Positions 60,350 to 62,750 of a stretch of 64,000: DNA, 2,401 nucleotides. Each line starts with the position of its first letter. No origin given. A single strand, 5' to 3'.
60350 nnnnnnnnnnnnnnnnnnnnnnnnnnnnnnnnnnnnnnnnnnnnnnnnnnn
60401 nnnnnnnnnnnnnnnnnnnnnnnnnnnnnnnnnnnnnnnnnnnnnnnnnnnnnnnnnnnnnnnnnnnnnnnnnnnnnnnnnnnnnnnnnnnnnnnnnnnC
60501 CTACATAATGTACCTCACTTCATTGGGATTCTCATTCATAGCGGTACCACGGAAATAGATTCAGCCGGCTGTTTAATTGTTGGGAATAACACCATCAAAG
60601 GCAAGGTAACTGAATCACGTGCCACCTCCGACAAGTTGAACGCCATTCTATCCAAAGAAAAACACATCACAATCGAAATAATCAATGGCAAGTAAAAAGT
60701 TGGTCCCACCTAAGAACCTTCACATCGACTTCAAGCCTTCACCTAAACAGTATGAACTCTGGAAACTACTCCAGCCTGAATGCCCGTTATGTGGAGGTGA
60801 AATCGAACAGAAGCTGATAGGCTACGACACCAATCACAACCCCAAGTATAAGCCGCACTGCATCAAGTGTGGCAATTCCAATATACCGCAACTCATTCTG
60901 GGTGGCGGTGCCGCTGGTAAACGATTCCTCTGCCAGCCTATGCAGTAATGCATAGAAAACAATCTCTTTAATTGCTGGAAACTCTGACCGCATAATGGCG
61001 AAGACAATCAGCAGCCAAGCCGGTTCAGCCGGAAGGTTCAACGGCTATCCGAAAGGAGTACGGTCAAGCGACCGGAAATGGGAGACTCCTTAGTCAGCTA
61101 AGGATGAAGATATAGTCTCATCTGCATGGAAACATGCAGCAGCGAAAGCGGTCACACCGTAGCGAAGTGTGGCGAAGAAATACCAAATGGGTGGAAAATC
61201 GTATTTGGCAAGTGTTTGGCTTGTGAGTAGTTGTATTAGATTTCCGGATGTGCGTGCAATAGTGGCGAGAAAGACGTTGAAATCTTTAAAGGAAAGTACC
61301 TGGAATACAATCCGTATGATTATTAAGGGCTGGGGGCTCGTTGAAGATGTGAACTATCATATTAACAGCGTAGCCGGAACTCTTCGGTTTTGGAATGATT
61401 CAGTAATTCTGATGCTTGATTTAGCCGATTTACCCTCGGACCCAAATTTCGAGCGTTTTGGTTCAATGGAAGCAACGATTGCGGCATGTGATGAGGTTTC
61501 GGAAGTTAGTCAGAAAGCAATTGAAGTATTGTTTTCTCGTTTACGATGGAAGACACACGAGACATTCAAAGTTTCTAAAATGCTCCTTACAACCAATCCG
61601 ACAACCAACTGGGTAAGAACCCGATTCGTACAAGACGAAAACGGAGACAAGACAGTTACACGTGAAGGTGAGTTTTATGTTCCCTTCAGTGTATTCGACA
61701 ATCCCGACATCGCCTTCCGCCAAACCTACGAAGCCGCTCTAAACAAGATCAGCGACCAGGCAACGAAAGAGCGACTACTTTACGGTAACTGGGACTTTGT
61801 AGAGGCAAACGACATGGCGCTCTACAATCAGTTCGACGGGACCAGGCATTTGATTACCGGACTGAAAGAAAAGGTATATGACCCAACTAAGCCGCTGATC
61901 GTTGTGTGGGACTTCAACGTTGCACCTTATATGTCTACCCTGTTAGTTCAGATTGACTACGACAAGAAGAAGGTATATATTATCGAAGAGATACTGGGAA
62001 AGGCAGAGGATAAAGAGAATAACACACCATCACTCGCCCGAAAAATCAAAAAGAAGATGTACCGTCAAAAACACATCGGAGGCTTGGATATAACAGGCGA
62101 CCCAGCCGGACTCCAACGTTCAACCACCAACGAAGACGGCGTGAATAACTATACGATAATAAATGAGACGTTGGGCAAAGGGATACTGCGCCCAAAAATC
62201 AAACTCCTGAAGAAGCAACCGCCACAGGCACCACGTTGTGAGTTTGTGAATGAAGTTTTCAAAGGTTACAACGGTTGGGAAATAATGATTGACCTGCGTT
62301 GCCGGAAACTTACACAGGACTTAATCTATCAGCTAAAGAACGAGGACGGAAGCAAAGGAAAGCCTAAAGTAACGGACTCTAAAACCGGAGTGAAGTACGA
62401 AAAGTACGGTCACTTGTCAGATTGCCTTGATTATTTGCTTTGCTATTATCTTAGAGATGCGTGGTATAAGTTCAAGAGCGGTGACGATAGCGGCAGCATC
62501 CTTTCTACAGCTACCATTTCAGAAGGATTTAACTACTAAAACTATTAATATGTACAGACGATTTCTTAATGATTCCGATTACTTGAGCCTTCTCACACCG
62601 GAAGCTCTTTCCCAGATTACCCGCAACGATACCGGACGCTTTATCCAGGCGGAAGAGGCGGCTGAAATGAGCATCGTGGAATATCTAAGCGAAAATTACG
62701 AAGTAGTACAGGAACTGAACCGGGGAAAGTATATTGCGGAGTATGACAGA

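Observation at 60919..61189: Compact group I intron splitting the terminase large-subunit gene inside its Walker A codons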

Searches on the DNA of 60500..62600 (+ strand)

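Call 3: search_rna_families(source=window, start=60500, end=61600, threshold=evalue, max_evalue=10, show_alignments=3)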
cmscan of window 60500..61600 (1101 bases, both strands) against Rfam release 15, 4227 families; matches with E-value up to 10: 2.
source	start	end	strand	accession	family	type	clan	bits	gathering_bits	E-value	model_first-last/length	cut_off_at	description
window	60909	61139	+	RF00028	Intron_gpI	Intron;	-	86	50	2.8e-22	1-253/253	no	Group I catalytic intron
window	60941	60975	+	RF01283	snoU30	Gene; snRNA; snoRNA; CD-box;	CL00052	19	45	1.8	1-86/86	no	Small nucleolar RNA U30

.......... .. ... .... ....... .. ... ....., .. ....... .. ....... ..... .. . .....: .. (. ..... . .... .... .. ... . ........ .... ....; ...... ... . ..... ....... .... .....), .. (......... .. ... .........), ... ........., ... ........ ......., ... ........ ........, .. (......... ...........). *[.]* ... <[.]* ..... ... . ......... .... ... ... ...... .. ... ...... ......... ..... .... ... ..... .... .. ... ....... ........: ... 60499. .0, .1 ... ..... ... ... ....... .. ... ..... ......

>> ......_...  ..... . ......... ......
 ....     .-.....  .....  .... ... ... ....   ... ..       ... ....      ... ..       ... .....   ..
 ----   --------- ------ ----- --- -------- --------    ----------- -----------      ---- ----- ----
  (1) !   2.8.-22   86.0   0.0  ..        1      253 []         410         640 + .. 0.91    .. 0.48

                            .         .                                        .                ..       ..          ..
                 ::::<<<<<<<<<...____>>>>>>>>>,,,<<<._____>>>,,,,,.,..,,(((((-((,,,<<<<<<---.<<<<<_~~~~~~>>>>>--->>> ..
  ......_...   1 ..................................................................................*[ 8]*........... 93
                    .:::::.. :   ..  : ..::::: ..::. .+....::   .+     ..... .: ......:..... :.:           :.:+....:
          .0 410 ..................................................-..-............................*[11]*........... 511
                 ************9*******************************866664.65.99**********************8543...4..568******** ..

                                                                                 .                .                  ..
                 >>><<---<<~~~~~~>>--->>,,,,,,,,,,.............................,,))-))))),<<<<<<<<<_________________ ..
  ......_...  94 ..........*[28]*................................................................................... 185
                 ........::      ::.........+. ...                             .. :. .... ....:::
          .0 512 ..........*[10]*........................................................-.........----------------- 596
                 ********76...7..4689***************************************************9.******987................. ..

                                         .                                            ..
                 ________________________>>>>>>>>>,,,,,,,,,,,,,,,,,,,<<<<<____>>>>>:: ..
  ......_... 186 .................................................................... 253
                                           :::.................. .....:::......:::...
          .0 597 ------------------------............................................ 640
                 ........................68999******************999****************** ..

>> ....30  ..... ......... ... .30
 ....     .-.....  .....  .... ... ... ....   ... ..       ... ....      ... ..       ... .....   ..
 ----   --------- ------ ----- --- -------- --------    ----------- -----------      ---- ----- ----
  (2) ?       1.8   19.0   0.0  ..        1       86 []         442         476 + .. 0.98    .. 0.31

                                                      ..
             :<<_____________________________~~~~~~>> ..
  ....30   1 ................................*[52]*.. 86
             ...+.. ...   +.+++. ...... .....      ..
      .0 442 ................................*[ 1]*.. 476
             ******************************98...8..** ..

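Call 5: search_dna_similar(query=window:60600-62600:+, collection=phages, mode=distant, max_rows=30)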
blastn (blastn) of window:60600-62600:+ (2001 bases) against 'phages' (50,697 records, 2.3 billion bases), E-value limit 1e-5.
Records with a match: 355; places in all: 430; records where one place covers at least 80% of the query: 0.
Best place of each record, by identity: 90-95% 88; 80-90% 14; 60-80% 253.
By first word of the organism name: Escherichia 98; Pseudomonas 55; Staphylococcus 34; Bacillus 26; Klebsiella 21; Salmonella 19; Campylobacter 16; Shigella 10; Tequatrovirus 8; Vibrio 7; and 25 more.
By host as written in the record: - 60; Escherichia coli 39; Pseudomonas aeruginosa 23; Campylobacter jejuni 16; Pseudomonas aeruginosa PAO1 8; Escherichia coli K-12 MG1655 7; Staphylococcus aureus 6; Klebsiella pneumoniae 6; and 110 more.
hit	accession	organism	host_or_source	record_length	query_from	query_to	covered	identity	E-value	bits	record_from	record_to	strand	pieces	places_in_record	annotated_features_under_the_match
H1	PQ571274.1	Bacteroides phage BS-TP1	Bacteroides salyersiae BG8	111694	1174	1559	19%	65.7%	2e-12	82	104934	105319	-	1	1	terminase large subunit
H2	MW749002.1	Bacillus phage vB_BspH_Mawwa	Bacillus sp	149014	344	549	10%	70.6%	5e-15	90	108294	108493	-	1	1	none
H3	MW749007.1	Bacillus phage vB_BspH_TimeGriffin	Bacillus sp.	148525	344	549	10%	70.6%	5e-15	90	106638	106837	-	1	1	none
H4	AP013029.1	Bacillus phage phiNIT1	Bacillus subtilis (natto)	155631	344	544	10%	72.3%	6e-20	106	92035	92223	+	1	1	none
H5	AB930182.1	Bacillus phage SPG24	Bacillus subtilis G24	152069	344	544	10%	72.3%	6e-20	106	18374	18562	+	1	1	none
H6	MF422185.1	Bacillus phage BSP10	Bacillus subtilis ATCC 15245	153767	344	544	10%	72.3%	6e-20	106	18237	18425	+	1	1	none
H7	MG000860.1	Bacillus phage BSP9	Bacillus subtilis ATCC 15245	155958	344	544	10%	72.3%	6e-20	106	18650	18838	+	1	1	none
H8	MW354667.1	Bacillus phage BSTP3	Bacillus subtilis KCCM12511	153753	344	544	10%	72.3%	6e-20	106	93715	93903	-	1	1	DNA polymerase | ribonucleoside-diphosphate reductase 1 subunit beta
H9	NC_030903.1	Bacillus phage SPG24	Bacillus subtilis G24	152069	344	544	10%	72.3%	6e-20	106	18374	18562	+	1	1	hypothetical protein (x2)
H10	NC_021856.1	Bacillus phage phiNIT1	Bacillus subtilis (natto)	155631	344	544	10%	72.3%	6e-20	106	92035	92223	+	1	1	none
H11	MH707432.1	Bacillus phage BSP15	Bacillus subtilis KACC 17797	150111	344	544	10%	72.3%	6e-20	106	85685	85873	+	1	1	none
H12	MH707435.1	Bacillus phage BSP21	Bacillus subtilis KACC 17797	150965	344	544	10%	72.3%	6e-20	106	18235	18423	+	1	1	none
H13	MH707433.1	Bacillus phage BSP18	Bacillus subtilis KACC 17797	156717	344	544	10%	72.3%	6e-20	106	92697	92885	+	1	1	none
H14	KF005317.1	Alteromonas phage vB_AmaP_AD45-P1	Alteromonas macleodii str. 'Balearic ...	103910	338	543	10%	70.0%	2e-8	68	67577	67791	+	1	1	hypothetical protein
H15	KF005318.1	Alteromonas phage vB_AmaP_AD45-P3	Alteromonas macleodii str. 'Balearic ...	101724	338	543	10%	70.0%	2e-8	68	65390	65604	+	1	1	hypothetical protein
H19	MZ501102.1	Escherichia phage RudolfGeigy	Escherichia coli K-12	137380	342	544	10%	69.0%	1e-10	76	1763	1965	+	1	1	terminase large subunit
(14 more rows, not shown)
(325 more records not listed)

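Call 8: get_annotated_region(hit=H1, flank=3000)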
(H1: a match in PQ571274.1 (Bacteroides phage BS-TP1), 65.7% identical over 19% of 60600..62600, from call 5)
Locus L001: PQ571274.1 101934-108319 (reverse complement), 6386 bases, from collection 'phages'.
description: Bacteroides phage BS-TP1, complete genome.
organism: Bacteroides phage BS-TP1 (NCBI taxid 3385221)
taxonomy: Viruses
host: Bacteroides salyersiae BG8; source: sewage from septic tank; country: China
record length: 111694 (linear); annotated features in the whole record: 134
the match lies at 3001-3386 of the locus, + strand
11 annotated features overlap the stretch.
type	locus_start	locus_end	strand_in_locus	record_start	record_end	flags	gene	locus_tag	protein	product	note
CDS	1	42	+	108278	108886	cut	-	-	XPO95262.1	GAF domain-containing protein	BS-TP1_gp129; BS-TP1_gp129; Annot2=(structure alignment-afuniprot50) AF-A0A3D5D2F0-F1-model_v4 Bifunctional diguanylate ...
CDS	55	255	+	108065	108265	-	-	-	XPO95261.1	hypothetical protein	BS-TP1_gp128; BS-TP1_gp128; None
CDS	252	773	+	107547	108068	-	-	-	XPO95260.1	hypothetical protein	BS-TP1_gp127; BS-TP1_gp127; None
CDS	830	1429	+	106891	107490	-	-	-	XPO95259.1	endolysin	BS-TP1_gp126; BS-TP1_gp126; Annot2=(structure alignment-afuniprot50) AF-A0A4Q0J9P0-F1-model_v4 ...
CDS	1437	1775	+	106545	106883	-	-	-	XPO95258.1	hypothetical protein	BS-TP1_gp125; BS-TP1_gp125; None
CDS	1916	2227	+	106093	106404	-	-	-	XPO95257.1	LexA-like transcriptional repressor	BS-TP1_gp124; BS-TP1_gp124; None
CDS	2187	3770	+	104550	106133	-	-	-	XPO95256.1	terminase large subunit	BS-TP1_gp123; BS-TP1_gp123; Annot2=(structure alignment-afuniprot50) AF-A0A5J4Q7Y3-F1-model_v4 Terminase_3 ...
CDS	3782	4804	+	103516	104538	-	-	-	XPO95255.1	hypothetical protein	BS-TP1_gp122; BS-TP1_gp122; None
CDS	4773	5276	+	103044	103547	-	-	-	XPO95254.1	hypothetical protein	BS-TP1_gp121; BS-TP1_gp121; None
CDS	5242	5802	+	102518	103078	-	-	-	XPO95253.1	acetyltransferase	BS-TP1_gp120; BS-TP1_gp120; Annot2=(structure alignment-afuniprot50) AF-A0A415BLP0-F1-model_v4 ...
CDS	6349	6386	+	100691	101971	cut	-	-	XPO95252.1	integrase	BS-TP1_gp119; BS-TP1_gp119; Annot2=(structure alignment-afuniprot50) AF-A0A4S1ZHU2-F1-model_v4 Tyr recombinase ...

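Call 17: search_rna_families(sources=[L002, L003, L004, L005, L001], threshold=gathering)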
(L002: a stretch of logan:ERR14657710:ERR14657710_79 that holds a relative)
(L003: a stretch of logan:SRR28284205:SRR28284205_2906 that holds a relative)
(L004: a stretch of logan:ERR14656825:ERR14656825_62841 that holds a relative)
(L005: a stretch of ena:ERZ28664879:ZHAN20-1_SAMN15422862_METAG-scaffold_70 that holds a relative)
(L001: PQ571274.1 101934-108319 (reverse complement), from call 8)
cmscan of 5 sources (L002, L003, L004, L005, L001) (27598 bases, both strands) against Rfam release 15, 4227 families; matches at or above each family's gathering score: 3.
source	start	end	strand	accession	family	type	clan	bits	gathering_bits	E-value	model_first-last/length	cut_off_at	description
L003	2724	2953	+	RF00028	Intron_gpI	Intron;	-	85.4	50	1.1e-20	1-253/253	no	Group I catalytic intron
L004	223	452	+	RF00028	Intron_gpI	Intron;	-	82.5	50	7.9e-20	1-253/253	no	Group I catalytic intron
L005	2716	2939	+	RF00028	Intron_gpI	Intron;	-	71.3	50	1.7e-16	1-253/253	no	Group I catalytic intron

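Call 35: get_annotated_region(hit=H19, flank=2500)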
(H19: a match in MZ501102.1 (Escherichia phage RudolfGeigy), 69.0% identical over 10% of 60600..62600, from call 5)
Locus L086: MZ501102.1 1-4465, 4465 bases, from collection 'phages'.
description: Escherichia phage RudolfGeigy, complete genome.
organism: Escherichia phage RudolfGeigy (NCBI taxid 2852024)
taxonomy: Viruses; Duplodnaviria; Heunggongvirae; Uroviricota; Caudoviricetes; Vequintavirinae; Vequintavirus
host: Escherichia coli K-12; source: sewage plant inflow; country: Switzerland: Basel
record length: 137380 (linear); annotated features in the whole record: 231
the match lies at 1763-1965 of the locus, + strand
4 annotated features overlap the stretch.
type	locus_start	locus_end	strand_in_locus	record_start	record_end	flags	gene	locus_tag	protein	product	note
CDS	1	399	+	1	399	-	-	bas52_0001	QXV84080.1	i-spanin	-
CDS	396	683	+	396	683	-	-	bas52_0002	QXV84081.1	o-spanin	-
CDS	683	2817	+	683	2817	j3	-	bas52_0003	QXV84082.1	terminase large subunit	-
CDS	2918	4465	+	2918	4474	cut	-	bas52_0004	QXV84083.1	portal protein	-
